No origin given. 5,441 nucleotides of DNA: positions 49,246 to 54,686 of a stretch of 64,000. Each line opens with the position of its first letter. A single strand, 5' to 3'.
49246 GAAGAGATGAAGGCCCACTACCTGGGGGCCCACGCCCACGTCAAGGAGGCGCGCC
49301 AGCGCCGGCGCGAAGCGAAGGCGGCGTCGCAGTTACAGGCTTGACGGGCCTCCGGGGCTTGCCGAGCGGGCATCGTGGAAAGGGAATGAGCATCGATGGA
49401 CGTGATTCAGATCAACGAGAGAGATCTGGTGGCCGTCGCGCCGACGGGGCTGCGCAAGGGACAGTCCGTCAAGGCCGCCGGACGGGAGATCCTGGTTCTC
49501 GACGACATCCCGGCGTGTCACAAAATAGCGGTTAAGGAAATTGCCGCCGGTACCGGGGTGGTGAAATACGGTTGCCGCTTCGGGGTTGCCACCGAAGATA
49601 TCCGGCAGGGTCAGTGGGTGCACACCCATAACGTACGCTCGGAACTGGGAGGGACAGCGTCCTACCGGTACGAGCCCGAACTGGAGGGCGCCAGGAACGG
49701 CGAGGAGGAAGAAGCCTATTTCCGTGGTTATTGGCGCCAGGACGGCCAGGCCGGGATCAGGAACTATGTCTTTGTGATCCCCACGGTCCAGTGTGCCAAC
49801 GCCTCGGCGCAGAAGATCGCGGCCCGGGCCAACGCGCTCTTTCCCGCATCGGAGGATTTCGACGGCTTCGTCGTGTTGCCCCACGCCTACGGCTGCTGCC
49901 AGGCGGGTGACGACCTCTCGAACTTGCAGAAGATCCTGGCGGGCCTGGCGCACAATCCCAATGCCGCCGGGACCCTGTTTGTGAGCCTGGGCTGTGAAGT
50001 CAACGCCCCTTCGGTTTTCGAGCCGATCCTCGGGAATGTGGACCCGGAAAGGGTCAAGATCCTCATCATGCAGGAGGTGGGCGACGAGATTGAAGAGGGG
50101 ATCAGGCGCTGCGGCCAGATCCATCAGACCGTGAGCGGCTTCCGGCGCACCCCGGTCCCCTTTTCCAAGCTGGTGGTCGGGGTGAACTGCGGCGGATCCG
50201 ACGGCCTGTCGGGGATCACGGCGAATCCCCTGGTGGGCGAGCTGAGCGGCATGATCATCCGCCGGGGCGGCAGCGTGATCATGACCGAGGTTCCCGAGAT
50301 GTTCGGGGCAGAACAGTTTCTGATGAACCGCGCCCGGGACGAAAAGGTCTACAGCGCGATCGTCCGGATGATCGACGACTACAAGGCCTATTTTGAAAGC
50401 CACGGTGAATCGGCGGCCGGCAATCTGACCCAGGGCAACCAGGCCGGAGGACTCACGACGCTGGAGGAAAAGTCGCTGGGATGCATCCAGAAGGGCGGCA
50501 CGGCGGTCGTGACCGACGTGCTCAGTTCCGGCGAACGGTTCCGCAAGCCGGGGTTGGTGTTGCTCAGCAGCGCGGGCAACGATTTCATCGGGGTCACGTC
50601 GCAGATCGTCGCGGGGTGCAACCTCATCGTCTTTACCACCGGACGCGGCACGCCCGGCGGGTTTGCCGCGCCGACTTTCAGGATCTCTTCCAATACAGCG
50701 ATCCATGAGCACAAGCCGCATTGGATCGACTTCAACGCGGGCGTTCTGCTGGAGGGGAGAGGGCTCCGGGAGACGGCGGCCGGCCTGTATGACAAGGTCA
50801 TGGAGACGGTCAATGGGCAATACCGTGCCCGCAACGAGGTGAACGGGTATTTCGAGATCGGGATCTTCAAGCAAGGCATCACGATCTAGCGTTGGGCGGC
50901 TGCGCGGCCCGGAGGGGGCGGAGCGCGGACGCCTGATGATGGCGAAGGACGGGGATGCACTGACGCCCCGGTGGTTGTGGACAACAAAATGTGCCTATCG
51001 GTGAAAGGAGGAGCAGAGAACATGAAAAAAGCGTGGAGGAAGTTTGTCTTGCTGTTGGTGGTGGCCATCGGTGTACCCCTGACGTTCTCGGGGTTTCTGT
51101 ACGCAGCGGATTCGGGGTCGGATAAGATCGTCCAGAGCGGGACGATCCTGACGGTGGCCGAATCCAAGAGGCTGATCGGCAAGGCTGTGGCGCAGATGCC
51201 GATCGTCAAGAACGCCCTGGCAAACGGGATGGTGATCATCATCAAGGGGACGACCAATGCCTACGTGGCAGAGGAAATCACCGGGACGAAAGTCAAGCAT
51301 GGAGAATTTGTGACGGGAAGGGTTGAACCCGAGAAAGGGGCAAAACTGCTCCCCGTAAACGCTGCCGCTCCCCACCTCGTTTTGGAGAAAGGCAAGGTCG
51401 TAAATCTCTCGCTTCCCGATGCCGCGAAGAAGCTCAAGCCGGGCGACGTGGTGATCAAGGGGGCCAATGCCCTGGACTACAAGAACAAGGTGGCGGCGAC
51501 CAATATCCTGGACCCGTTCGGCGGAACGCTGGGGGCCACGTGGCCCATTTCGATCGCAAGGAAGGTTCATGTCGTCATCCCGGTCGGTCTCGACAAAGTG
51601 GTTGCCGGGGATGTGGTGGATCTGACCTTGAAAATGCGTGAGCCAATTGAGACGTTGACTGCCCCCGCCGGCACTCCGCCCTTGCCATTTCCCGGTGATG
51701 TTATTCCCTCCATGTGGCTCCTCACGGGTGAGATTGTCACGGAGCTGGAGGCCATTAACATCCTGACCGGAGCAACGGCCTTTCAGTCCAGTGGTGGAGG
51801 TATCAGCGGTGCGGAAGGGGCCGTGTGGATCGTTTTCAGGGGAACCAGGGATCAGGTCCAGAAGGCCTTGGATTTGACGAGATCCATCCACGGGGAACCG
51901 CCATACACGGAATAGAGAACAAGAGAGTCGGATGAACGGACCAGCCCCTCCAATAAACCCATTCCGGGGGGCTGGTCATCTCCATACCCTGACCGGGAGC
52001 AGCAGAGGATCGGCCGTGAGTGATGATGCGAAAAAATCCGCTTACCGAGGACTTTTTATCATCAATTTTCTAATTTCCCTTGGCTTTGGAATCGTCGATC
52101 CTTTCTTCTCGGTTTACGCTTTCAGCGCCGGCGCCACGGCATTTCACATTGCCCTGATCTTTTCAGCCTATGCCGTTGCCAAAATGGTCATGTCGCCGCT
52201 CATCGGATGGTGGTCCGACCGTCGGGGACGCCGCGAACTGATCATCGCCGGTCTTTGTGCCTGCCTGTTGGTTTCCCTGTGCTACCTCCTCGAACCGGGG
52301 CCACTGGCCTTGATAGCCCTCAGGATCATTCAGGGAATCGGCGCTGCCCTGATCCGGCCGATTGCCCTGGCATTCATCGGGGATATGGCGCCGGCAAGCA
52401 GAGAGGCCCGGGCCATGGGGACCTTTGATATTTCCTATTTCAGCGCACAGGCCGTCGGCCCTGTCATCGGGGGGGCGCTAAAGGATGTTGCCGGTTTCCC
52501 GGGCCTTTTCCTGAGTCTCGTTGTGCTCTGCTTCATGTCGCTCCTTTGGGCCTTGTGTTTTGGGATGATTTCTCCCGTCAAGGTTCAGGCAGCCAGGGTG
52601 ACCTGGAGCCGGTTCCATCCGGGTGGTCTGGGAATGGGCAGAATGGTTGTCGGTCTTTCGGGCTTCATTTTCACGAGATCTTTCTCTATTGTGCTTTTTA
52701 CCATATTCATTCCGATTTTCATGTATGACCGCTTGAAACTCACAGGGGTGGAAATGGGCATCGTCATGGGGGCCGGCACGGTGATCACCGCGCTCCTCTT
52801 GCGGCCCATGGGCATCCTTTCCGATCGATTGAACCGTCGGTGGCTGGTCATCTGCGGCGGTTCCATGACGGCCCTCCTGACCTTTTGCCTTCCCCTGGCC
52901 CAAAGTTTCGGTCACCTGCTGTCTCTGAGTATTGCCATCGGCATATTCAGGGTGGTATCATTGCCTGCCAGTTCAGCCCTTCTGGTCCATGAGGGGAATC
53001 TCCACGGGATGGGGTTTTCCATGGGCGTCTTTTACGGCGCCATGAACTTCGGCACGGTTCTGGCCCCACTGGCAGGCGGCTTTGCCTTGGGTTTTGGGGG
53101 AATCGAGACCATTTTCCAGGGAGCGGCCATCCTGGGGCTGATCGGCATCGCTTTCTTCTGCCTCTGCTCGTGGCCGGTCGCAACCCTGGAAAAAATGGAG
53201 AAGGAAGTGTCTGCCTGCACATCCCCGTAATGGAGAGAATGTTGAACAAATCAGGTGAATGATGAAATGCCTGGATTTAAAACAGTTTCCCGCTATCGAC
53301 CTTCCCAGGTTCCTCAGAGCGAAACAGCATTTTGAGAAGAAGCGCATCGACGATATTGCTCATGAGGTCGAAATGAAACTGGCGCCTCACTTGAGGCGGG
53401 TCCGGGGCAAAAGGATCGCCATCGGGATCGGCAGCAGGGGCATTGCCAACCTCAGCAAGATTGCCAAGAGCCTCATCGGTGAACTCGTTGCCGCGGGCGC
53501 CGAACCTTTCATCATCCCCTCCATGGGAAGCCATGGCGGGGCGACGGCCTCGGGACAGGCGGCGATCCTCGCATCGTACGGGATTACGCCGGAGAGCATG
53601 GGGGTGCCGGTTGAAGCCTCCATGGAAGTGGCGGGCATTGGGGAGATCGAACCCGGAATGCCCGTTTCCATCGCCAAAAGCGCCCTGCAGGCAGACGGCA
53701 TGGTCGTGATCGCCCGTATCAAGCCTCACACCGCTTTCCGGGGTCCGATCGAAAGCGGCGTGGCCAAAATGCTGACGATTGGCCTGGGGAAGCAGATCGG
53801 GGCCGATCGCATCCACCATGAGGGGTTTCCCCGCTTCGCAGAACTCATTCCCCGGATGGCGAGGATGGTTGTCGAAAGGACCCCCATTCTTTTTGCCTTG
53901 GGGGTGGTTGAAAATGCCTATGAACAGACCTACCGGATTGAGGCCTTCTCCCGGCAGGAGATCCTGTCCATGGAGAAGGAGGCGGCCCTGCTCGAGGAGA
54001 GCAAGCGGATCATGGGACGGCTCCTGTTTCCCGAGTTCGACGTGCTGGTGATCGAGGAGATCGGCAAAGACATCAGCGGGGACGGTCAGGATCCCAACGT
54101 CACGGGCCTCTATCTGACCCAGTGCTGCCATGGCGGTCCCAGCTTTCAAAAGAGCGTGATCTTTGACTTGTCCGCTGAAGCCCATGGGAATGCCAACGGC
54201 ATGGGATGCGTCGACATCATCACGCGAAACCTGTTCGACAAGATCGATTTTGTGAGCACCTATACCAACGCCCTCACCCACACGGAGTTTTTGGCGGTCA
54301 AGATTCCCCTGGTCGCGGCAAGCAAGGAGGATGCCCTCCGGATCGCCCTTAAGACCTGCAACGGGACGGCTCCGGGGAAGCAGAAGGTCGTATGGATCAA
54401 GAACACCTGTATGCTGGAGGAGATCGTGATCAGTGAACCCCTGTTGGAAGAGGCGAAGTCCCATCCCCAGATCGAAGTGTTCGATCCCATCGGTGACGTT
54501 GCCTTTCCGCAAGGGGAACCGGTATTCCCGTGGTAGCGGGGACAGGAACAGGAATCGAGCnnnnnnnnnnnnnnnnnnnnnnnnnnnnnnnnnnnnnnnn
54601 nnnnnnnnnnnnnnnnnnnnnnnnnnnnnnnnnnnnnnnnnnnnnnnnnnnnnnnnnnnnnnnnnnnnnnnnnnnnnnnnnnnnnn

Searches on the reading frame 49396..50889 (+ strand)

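Call 42: search_protein_families(library=pfam, proteins=[window:49396-50889:+], max_evalue=0.01)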
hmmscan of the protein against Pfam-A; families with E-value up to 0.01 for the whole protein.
window:49396-50889:+ (497 aa): 3 families
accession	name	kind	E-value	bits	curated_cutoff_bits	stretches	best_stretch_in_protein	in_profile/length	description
PF20629.2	GD_AH_C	-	2e-86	289.7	26.8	1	257-495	2-241/242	D-galactarate/Altronate dehydratase, C-terminal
PF04295.18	GD_AH_second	-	3.9e-41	140.7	27.3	1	111-245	1-134/136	D-galactarate dehydratase/Altronate hydrolase, second domain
PF08666.17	SAF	-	0.0048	17.9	21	0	19-81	10-63/63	SAF domain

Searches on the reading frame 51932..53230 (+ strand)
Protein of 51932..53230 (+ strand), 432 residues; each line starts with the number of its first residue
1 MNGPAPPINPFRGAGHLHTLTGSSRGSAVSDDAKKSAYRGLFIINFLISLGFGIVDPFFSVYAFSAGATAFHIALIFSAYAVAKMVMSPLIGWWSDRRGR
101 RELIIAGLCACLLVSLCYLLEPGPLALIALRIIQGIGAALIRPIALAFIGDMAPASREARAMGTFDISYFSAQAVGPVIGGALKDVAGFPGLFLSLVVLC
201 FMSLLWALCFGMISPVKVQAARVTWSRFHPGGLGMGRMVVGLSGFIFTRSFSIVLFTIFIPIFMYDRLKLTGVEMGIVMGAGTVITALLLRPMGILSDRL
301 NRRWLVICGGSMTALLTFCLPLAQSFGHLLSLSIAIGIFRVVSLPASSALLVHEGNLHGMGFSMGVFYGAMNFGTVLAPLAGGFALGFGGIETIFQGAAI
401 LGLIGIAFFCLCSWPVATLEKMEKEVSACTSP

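Call 42: search_protein_families(library=pfam, proteins=[window:51932-53230:+], max_evalue=0.01)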
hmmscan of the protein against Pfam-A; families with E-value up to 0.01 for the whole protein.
window:51932-53230:+ (432 aa): 4 families
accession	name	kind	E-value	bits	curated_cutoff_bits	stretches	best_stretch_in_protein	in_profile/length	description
PF07690.21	MFS_1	-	3e-49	168.2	33.4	2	41-210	1-172/347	Major Facilitator Superfamily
PF12832.13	MFS_1_like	-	9.7e-11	41.8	25.2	1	34-190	210-368/373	MFS_1 like family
PF05977.19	MFS_3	-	3.3e-10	39.4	27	1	35-411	9-392/524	Transmembrane secretion effector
PF00083.30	Sugar_tr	-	2.5e-08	33.7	22.3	1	66-207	41-181/452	Sugar (and other) transporter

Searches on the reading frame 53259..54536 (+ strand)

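Call 42: search_protein_families(library=pfam, proteins=[window:53259-54536:+], max_evalue=0.01)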
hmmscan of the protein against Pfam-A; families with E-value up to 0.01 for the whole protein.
window:53259-54536:+ (425 aa): 2 families
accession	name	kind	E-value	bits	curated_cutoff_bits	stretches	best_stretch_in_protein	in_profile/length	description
PF04015.17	DUF362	-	7.3e-05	23.3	24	1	69-207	23-156/200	Domain of unknown function (DUF362)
PF09861.14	Lar_N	-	0.00013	21.7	23.3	1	65-159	70-168/204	Lactate racemase N-terminal domain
